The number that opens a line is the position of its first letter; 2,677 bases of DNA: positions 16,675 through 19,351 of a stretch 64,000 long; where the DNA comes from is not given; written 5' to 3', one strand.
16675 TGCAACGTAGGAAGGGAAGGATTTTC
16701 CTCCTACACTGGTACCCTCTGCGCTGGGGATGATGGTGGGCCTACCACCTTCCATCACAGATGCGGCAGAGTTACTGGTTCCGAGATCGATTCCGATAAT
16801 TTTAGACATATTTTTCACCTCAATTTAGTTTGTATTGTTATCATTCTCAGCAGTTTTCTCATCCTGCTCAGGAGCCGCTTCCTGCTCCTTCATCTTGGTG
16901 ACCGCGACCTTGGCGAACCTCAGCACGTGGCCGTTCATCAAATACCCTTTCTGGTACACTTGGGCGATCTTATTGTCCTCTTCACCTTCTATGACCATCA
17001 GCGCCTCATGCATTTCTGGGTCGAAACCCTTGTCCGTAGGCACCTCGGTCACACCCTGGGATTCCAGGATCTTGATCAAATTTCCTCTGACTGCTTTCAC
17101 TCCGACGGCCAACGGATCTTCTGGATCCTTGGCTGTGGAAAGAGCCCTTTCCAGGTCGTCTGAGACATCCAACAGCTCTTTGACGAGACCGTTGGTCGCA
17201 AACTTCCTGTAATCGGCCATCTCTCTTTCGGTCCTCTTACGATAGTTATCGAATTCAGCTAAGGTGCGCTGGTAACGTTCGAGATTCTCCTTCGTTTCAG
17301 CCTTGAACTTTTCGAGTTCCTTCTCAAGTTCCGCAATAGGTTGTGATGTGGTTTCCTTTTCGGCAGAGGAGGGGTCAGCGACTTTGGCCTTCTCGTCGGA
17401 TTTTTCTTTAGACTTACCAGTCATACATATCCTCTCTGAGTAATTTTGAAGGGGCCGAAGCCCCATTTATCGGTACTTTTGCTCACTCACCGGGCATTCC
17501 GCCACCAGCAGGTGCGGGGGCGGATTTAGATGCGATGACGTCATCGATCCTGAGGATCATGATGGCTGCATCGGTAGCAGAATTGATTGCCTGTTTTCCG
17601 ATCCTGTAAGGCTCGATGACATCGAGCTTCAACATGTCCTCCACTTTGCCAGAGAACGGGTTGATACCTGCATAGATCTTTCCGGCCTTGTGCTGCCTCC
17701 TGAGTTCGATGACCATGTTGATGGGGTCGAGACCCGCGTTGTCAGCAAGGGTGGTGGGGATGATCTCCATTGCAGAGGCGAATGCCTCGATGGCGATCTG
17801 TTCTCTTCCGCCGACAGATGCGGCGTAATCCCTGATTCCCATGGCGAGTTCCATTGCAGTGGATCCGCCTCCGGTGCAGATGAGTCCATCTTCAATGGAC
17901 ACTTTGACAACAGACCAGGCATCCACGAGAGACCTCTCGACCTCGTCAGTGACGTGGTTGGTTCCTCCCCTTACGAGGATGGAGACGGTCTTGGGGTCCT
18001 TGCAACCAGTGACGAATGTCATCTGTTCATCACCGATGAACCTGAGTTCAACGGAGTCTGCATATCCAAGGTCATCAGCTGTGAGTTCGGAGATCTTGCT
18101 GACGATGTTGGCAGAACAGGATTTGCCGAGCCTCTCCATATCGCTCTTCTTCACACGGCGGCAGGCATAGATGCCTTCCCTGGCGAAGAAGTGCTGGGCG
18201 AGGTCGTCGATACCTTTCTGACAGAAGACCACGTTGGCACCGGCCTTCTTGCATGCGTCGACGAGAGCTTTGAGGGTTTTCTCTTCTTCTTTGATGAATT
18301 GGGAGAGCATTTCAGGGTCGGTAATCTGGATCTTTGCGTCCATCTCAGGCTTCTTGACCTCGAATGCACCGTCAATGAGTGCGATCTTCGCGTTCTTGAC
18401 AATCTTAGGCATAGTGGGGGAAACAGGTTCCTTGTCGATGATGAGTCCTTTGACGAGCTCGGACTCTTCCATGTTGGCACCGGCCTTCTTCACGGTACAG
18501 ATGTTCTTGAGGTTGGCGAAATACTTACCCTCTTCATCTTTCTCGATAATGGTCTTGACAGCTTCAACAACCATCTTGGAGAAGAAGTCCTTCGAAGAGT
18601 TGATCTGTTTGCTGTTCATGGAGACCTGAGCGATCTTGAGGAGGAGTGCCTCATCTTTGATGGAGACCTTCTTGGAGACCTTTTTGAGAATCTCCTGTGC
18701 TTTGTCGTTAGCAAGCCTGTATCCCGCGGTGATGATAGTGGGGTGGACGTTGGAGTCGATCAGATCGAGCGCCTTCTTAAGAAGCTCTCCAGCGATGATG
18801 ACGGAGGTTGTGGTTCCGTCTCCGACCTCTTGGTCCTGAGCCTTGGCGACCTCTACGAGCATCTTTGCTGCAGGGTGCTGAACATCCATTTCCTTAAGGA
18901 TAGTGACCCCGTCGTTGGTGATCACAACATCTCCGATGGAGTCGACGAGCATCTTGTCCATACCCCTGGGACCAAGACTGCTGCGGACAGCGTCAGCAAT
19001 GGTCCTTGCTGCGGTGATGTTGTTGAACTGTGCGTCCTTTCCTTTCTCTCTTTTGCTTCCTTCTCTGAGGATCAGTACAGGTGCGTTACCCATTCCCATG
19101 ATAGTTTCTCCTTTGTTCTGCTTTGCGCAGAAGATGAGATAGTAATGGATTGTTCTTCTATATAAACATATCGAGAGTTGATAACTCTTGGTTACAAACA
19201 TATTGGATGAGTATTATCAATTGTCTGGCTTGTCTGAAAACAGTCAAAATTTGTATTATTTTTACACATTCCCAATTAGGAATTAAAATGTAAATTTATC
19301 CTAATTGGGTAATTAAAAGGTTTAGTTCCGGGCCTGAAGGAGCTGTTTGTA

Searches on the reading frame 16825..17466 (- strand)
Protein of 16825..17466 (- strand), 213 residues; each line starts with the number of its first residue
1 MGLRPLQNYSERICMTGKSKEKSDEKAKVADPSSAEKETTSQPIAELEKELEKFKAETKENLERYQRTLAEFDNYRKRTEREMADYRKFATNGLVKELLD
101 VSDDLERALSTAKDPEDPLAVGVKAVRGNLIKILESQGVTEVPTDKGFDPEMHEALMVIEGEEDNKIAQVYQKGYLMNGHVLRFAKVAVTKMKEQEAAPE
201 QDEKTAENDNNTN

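Call 39: search_protein_families(library=pfam, proteins=[window:16825-17466:-], max_evalue=0.00001)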
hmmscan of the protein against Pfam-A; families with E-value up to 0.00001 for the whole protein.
window:16825-17466:- (213 aa): 1 family
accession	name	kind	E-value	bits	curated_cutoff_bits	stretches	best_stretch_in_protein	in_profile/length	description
PF01025.24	GrpE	-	3.2e-45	154.2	25.8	1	36-191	5-165/165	GrpE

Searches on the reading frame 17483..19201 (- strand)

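Call 39: search_protein_families(library=pfam, proteins=[window:17483-19201:-], max_evalue=0.00001)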
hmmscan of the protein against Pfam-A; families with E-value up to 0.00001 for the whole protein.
window:17483-19201:- (572 aa): 1 family
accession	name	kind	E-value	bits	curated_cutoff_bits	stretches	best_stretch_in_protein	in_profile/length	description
PF00118.29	Cpn60_TCP1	-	6.8e-182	606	34.3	1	68-559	1-489/490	TCP-1/cpn60 chaperonin family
